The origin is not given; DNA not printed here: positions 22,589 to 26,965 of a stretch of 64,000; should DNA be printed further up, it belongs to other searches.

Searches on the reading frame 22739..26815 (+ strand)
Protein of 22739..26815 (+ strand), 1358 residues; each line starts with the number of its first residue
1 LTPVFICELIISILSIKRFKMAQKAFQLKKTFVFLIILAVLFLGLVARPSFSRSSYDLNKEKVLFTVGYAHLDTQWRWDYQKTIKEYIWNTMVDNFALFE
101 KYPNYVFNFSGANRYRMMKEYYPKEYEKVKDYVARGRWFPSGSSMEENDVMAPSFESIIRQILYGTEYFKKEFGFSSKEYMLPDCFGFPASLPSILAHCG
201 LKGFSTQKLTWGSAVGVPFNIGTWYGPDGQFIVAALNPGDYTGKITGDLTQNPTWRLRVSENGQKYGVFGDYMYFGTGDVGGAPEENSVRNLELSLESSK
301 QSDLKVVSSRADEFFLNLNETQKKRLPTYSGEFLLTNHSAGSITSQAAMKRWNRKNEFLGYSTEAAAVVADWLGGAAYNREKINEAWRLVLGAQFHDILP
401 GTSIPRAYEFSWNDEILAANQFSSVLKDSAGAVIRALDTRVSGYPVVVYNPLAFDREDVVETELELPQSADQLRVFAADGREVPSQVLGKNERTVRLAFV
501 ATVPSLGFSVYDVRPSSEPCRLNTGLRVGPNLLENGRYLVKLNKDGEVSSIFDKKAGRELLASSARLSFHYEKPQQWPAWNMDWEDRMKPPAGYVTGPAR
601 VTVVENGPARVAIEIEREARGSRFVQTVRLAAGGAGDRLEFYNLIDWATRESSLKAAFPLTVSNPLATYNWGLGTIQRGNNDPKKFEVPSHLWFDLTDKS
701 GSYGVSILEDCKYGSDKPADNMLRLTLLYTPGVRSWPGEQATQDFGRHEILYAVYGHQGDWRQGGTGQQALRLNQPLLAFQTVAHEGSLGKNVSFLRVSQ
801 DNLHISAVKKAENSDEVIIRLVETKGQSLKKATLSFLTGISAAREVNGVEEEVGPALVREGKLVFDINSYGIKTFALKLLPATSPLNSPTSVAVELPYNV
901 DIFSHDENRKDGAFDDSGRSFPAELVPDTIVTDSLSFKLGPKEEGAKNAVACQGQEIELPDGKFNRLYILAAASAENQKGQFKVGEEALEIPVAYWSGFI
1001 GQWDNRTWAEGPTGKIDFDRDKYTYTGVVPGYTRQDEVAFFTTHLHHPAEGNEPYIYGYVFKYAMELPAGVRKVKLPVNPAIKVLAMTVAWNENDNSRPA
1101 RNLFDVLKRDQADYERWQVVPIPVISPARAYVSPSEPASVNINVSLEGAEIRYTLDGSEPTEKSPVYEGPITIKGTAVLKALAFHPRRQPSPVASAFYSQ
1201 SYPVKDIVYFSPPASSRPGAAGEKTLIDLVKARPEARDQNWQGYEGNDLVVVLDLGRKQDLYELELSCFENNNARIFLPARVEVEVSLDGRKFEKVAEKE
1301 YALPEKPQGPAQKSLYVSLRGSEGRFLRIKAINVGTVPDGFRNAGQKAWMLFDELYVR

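Call 113: search_protein_families(library=pfam, proteins=[window:22739-26815:+], max_evalue=0.00001)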
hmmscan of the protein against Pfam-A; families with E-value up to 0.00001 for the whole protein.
window:22739-26815:+ (1358 aa): 6 families
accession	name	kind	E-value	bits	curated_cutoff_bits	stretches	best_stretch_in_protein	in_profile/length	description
PF01074.27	Glyco_hydro_38N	-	1.3e-47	163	25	1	65-330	3-270/270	Glycosyl hydrolases family 38 N-terminal domain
PF07748.19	Glyco_hydro_38C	-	1.7e-38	133.4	25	1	533-730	1-199/206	Glycosyl hydrolases family 38 C-terminal domain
PF13290.12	CHB_HEX_C_1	-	1.8e-18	66.7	22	1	1136-1194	8-66/67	Chitobiase/beta-hexosaminidase C-terminal domain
PF13287.12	Fn3_assoc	-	3.7e-16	59.4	23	1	1142-1196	3-57/59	Fn3 associated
PF09261.16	Alpha-mann_mid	-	1.8e-14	54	31.1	1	341-409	5-72/96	Alpha mannosidase middle domain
PF17677.7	Glyco_hydro38C2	-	1.4e-10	41.6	22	1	802-875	1-72/72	Glycosyl hydrolases family 38 C-terminal beta sandwich domain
